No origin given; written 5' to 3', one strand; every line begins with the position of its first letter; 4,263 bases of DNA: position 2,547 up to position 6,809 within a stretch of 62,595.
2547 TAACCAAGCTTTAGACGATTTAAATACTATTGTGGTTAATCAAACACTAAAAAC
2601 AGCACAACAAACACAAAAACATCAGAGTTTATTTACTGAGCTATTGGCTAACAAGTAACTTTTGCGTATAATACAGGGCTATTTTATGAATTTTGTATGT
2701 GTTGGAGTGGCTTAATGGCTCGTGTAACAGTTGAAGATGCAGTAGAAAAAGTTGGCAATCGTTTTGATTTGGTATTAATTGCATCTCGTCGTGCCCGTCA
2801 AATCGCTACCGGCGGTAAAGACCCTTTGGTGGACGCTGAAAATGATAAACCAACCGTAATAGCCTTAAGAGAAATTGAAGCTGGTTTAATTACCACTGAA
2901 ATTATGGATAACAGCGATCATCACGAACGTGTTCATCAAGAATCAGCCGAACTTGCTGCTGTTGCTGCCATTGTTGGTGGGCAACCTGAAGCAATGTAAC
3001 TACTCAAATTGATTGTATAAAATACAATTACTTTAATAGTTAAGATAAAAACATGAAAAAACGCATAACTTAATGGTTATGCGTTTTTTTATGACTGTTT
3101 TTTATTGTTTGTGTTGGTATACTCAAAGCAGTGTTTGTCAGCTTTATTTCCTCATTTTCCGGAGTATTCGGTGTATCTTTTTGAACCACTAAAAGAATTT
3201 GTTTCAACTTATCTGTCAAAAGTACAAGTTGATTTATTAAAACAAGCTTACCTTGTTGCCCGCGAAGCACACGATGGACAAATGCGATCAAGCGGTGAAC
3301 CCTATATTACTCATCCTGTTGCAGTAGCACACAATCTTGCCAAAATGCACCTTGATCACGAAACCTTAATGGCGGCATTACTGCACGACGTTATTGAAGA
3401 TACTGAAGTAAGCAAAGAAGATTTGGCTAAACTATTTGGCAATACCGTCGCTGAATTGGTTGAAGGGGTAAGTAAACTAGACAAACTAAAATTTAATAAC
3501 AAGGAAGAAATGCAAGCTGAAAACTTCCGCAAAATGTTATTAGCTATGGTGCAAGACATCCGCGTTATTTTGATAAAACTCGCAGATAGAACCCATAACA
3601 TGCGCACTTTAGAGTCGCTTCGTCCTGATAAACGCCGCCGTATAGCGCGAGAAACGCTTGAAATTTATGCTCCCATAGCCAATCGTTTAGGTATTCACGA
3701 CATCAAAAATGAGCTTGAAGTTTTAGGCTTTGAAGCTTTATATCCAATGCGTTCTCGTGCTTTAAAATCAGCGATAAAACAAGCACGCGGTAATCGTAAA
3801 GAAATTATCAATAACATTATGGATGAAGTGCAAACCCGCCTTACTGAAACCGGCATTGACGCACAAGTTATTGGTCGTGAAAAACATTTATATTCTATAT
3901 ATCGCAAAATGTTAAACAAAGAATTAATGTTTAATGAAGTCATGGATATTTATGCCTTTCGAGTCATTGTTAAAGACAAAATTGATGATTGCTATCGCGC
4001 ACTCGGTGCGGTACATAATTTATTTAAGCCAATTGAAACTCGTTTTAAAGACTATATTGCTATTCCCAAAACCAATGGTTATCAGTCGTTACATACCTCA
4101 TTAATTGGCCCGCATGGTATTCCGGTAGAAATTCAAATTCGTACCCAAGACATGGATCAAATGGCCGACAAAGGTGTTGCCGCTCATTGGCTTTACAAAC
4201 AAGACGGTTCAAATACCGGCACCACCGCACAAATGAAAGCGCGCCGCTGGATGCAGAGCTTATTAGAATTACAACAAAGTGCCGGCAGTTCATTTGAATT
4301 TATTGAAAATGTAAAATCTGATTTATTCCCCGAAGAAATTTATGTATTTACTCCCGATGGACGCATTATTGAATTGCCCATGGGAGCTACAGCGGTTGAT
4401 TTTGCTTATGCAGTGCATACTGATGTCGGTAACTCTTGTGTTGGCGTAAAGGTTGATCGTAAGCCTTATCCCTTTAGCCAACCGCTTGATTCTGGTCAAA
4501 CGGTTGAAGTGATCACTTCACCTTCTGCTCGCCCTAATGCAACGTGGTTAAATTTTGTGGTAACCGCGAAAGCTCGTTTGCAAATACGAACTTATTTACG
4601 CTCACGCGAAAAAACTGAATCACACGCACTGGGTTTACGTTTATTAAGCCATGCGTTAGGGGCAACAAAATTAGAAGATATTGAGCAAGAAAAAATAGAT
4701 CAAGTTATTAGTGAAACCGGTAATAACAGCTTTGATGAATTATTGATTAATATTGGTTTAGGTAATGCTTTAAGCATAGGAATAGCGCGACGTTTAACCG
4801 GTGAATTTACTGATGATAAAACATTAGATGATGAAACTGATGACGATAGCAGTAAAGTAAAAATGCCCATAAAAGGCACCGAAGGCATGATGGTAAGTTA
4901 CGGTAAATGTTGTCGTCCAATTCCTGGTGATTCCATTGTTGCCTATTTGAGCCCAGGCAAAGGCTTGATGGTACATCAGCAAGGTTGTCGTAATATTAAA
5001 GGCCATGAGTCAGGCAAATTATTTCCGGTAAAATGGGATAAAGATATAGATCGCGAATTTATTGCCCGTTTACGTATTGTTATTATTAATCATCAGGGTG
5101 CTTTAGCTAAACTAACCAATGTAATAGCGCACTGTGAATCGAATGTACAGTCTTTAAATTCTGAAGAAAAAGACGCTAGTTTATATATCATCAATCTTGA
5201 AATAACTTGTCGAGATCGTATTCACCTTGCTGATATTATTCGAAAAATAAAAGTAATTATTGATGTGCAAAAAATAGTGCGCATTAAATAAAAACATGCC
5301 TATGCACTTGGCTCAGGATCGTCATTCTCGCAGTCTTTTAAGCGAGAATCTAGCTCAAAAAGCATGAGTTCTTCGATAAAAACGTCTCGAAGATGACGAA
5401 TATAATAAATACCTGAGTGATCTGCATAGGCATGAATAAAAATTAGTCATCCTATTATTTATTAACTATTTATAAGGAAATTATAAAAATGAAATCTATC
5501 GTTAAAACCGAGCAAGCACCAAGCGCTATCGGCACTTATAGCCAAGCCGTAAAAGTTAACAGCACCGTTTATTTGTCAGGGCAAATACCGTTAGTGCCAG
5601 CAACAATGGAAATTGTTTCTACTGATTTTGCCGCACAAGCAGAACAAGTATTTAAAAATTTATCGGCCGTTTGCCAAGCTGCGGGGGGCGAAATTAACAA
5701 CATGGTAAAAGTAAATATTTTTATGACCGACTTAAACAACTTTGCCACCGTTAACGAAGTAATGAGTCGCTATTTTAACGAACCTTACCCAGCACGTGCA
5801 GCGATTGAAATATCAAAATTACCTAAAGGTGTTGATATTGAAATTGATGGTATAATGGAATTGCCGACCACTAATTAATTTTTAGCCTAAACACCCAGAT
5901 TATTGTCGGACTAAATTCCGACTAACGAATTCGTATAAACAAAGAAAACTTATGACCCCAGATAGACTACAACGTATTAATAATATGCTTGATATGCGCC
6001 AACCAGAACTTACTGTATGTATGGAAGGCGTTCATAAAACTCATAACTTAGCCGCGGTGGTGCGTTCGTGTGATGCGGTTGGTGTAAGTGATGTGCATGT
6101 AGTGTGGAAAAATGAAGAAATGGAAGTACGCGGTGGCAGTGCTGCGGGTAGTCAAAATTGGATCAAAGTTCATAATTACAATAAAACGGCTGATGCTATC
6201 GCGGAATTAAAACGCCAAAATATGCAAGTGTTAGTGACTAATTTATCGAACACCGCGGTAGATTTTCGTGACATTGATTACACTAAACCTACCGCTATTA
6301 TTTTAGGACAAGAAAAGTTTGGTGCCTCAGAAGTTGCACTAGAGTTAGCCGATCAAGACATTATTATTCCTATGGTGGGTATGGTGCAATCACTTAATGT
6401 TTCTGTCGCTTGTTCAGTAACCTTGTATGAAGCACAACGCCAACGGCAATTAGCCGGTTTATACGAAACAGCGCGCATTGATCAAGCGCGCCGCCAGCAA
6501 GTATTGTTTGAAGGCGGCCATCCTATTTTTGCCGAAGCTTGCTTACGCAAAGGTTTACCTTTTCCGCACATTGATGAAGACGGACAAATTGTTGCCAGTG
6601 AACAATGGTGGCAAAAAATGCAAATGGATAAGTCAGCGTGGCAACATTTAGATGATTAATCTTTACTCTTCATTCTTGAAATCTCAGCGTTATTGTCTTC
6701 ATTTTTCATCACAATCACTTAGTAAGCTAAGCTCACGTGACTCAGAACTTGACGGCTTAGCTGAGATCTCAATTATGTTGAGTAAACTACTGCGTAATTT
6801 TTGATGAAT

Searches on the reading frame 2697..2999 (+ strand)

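Call 5: search_protein_families(library=pfam, proteins=[window:2697-2999:+])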
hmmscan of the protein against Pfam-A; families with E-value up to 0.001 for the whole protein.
window:2697-2999:+ (100 aa): 1 family
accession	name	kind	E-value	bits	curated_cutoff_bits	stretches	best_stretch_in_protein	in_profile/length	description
PF01192.27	RNA_pol_Rpb6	-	8.3e-21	74.2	26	1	14-66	1-52/53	RNA polymerase Rpb6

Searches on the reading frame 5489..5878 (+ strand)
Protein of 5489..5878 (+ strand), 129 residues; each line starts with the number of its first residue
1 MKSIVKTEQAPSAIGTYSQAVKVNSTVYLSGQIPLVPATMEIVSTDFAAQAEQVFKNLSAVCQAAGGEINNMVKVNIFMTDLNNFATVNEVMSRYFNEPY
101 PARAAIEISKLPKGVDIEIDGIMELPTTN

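Call 5: search_protein_families(library=pfam, proteins=[window:5489-5878:+])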
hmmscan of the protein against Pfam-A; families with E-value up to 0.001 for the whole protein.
window:5489-5878:+ (129 aa): 1 family
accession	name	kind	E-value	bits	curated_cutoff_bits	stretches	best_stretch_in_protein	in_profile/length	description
PF01042.26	Ribonuc_L-PSP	-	2.8e-39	134.3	27.3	1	7-122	1-118/121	Endoribonuclease L-PSP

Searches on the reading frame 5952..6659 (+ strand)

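Call 5: search_protein_families(library=pfam, proteins=[window:5952-6659:+])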
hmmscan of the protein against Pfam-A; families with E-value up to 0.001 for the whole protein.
window:5952-6659:+ (235 aa): 2 families
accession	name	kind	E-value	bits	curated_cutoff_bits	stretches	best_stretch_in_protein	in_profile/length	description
PF00588.24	SpoU_methylase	-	1.5e-33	116.4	29.7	1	20-159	2-142/142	SpoU rRNA Methylase family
PF12105.13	SpoU_methylas_C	-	3.7e-21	75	25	1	163-215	1-53/54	SpoU, rRNA methylase, C-terminal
